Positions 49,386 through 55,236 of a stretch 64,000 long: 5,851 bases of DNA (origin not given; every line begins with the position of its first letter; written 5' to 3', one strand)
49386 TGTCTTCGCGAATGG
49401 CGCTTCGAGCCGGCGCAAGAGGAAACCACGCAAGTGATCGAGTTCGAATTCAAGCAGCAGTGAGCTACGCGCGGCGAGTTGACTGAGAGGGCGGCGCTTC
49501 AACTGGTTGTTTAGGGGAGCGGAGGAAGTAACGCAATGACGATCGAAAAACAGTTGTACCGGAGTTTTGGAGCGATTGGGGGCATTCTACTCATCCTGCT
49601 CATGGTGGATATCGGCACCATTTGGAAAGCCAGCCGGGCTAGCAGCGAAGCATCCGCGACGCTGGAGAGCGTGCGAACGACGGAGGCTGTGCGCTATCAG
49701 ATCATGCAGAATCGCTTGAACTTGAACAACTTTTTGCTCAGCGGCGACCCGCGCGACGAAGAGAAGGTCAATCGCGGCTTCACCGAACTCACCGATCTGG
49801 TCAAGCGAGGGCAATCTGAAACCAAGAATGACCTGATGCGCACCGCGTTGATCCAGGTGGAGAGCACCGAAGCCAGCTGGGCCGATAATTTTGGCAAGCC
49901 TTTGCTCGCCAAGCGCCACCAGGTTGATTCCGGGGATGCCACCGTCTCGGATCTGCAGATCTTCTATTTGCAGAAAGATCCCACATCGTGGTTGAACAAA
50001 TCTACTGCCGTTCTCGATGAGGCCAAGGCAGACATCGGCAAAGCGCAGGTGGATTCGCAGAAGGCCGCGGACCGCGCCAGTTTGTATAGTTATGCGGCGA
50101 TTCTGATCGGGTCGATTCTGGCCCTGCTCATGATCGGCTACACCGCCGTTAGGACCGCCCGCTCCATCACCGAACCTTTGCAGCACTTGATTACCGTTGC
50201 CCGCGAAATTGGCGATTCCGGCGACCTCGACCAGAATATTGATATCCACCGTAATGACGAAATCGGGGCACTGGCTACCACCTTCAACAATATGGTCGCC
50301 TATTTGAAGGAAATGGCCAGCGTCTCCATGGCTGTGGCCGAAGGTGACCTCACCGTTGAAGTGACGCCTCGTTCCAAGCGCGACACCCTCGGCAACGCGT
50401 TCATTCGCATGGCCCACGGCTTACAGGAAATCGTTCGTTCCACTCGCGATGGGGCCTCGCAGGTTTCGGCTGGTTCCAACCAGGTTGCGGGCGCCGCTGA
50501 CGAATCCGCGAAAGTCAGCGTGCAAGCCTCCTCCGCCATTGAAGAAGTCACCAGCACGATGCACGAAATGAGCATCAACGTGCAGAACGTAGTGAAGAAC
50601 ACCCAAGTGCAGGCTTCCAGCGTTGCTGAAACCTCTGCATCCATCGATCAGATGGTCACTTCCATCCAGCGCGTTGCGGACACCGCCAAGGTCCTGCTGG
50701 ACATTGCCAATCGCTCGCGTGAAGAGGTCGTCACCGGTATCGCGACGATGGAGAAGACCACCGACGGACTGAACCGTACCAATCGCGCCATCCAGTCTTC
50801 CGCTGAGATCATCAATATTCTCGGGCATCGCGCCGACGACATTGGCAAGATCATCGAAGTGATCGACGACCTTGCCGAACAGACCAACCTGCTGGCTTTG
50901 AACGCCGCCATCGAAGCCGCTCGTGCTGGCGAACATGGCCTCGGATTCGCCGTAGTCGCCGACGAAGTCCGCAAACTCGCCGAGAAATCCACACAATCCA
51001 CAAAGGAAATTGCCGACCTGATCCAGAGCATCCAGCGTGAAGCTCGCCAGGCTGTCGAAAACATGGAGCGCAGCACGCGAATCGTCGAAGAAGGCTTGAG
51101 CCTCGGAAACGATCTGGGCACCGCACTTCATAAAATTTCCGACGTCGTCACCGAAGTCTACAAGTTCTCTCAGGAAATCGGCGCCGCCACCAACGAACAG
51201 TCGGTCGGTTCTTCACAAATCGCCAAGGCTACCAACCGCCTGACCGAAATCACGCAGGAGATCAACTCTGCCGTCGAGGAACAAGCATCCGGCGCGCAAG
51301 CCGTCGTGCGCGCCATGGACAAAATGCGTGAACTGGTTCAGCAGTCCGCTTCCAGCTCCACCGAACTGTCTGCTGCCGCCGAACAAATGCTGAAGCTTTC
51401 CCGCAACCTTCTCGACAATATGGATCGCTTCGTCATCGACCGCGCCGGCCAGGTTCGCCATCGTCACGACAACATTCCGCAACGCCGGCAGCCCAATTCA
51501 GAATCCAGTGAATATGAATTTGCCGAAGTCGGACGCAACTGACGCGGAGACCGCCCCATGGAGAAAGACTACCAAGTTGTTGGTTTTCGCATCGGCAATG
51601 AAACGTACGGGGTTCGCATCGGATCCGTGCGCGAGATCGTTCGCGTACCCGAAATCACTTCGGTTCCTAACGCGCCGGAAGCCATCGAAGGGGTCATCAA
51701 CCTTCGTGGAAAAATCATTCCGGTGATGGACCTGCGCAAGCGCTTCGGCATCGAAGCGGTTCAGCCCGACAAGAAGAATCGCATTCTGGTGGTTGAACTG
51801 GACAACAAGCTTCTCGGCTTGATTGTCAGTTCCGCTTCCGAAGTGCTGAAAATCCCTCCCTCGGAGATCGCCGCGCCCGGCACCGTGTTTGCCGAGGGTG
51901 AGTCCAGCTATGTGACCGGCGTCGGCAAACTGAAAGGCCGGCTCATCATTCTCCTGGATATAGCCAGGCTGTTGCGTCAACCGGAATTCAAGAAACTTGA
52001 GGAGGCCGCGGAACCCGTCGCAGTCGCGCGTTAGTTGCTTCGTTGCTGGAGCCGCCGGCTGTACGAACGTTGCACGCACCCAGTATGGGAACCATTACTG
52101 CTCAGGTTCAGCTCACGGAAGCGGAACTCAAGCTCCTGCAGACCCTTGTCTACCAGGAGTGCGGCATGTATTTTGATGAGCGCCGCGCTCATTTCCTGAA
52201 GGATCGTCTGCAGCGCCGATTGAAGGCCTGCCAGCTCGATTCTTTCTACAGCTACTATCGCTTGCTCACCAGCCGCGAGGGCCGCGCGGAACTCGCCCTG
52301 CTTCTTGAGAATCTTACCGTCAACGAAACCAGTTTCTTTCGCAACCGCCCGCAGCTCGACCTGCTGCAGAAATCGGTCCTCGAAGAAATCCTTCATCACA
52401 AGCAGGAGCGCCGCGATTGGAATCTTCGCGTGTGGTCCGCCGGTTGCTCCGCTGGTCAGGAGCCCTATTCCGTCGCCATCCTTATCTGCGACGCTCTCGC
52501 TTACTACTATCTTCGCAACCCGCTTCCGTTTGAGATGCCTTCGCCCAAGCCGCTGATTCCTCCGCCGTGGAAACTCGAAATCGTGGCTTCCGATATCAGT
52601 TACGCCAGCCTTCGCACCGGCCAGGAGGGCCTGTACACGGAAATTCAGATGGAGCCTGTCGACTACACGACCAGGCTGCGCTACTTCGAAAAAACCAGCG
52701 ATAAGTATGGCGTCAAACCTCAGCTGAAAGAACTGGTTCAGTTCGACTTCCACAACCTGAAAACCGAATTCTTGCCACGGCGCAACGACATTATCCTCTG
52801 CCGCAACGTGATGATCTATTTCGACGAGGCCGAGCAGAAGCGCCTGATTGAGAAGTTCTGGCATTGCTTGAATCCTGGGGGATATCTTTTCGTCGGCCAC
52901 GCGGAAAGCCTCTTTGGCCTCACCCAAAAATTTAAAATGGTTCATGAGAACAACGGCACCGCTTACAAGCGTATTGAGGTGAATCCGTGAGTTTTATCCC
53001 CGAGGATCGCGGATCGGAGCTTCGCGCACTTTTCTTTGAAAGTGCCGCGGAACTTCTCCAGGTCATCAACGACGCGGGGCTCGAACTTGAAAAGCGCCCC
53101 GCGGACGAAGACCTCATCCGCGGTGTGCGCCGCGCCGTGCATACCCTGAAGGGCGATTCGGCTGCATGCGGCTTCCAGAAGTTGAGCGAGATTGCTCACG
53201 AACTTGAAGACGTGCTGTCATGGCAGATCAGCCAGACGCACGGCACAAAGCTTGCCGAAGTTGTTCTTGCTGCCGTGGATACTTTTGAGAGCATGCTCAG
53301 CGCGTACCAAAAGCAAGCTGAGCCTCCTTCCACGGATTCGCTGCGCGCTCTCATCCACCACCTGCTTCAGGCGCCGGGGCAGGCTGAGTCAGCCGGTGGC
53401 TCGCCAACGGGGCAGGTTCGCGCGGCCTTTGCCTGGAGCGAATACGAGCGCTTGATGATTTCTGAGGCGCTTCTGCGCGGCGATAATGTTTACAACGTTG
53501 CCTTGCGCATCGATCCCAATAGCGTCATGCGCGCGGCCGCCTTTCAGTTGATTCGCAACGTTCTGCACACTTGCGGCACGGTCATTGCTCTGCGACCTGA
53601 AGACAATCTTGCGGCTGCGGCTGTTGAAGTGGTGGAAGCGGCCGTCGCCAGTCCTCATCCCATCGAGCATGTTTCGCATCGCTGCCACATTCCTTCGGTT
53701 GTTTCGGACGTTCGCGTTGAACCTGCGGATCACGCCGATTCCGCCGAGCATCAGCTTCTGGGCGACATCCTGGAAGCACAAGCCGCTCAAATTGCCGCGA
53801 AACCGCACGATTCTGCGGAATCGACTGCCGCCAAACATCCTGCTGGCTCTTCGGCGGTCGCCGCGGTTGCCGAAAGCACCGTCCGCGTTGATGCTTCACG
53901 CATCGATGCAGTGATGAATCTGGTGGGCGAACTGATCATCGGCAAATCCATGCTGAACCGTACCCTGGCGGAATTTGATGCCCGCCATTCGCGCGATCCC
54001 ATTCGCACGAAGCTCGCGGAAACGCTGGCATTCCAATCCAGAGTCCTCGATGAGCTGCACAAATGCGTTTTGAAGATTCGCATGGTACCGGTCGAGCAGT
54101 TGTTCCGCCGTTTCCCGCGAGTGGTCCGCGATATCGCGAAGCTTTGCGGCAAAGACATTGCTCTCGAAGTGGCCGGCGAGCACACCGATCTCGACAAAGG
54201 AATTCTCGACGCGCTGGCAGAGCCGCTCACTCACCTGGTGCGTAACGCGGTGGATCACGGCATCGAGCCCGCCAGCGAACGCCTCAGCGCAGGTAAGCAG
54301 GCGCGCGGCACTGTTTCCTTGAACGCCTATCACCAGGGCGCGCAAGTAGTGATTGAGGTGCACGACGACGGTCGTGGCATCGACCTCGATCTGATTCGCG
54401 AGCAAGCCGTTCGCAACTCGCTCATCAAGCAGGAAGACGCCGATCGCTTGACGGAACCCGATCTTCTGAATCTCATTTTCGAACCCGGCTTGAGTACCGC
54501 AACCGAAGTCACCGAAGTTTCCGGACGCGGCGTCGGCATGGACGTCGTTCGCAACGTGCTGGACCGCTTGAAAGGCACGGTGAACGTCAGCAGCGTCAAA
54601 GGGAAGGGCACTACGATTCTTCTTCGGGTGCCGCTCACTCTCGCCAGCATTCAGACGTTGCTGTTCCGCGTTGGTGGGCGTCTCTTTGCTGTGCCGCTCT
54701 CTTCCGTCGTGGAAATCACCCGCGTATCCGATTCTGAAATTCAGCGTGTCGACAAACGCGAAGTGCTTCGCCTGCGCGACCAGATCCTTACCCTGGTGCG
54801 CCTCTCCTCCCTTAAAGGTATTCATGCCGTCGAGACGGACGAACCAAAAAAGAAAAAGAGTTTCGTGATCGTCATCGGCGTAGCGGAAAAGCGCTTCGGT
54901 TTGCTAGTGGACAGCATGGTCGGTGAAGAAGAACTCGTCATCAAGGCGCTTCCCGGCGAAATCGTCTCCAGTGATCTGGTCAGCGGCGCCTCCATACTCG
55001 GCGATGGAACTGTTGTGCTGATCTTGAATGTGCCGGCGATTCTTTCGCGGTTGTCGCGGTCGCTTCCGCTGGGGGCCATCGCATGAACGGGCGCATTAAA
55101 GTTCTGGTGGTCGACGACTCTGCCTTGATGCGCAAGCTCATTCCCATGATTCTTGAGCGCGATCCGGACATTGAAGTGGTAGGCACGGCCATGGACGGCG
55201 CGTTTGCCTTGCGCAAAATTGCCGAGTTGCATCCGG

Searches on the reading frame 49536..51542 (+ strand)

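Call 84: search_protein_families(library=pfam, proteins=[window:49536-51542:+], max_evalue=0.01)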
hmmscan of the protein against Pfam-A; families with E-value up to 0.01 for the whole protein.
window:49536-51542:+ (668 aa): 4 families
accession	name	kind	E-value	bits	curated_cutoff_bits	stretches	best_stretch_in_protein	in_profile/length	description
PF00015.26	MCPsignal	-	1e-46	159.3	34.6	1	414-573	13-172/172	Methyl-accepting chemotaxis protein (MCP) signalling domain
PF00672.30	HAMP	-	4.6e-18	65.7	25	1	207-258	2-52/53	HAMP domain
PF04791.21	LMBR1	-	0.0018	17.6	31.9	0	477-613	206-321/510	LMBR1-like membrane protein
PF06103.16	DUF948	-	0.0039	17.8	37.2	0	327-385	27-85/89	Bacterial protein of unknown function (DUF948)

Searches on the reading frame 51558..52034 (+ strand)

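Call 84: search_protein_families(library=pfam, proteins=[window:51558-52034:+], max_evalue=0.01)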
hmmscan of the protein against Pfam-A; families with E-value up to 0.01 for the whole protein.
window:51558-52034:+ (158 aa): 1 family
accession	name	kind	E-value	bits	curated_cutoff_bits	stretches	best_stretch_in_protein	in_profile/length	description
PF01584.24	CheW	-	3e-43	147.2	23.5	1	6-142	1-137/138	CheW-like domain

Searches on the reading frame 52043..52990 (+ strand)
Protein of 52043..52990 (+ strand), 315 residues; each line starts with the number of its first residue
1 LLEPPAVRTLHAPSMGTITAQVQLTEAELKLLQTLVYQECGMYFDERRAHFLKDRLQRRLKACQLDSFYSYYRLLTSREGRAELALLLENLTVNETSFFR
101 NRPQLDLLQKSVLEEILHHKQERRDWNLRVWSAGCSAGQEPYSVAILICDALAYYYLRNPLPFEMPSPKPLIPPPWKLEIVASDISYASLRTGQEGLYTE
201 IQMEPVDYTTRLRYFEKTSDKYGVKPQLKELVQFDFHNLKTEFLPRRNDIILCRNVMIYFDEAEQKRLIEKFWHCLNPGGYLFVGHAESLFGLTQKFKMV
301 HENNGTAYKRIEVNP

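Call 84: search_protein_families(library=pfam, proteins=[window:52043-52990:+], max_evalue=0.01)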
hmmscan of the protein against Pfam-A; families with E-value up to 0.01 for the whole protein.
window:52043-52990:+ (315 aa): 5 families
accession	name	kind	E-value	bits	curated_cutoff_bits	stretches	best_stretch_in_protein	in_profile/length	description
PF01739.24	CheR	-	2.5e-54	184.2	27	2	175-302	62-191/195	CheR methyltransferase, SAM binding domain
PF03705.20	CheR_N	-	9.7e-11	41.7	27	1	27-78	1-52/53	CheR methyltransferase, all-alpha domain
PF08242.18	Methyltransf_12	-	0.00077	20.6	30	1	225-282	47-98/98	Methyltransferase domain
PF13649.12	Methyltransf_25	-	0.0019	19.3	27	1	230-280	49-97/97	Methyltransferase domain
PF08241.18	Methyltransf_11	-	0.0021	19.1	21.2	1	224-284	39-95/95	Methyltransferase domain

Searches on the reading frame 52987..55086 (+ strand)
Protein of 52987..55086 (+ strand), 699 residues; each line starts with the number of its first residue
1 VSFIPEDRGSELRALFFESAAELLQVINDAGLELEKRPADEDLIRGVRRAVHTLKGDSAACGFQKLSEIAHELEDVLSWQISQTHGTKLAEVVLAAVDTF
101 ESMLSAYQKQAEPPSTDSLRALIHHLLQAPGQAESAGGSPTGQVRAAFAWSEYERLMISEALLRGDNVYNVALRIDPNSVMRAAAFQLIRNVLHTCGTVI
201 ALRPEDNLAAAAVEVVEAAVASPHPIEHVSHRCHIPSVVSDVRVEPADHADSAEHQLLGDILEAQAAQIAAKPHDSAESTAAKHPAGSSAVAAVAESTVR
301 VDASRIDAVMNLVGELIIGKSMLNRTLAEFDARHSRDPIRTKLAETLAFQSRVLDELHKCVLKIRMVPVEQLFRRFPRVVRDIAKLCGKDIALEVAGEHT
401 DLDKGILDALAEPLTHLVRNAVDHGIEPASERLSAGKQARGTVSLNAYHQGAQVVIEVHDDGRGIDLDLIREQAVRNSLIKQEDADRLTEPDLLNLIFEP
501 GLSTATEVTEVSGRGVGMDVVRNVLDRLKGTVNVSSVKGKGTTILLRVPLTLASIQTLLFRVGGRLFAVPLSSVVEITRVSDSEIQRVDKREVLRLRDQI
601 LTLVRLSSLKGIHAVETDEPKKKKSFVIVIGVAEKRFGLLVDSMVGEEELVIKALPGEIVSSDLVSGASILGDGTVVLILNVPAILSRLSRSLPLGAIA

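Call 84: search_protein_families(library=pfam, proteins=[window:52987-55086:+], max_evalue=0.01)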
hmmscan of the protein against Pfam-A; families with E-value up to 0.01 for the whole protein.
window:52987-55086:+ (699 aa): 5 families
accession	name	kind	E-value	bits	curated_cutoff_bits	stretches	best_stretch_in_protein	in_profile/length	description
PF01584.24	CheW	-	2e-27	96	23.5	1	556-688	1-136/138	CheW-like domain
PF02518.31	HATPase_c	-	1.2e-18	67.9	26.4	1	413-551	5-110/111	Histidine kinase-, DNA gyrase B-, and HSP90-like ATPase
PF02895.20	H-kinase_dim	-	3.1e-16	60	23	1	296-364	1-68/68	Signal transducing histidine kinase, homodimeric domain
PF01627.28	Hpt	-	1e-14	54.9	24.6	1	11-106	1-80/84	Hpt domain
PF07194.16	P2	-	0.0033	17.9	23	1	168-245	1-80/81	P2 response regulator binding domain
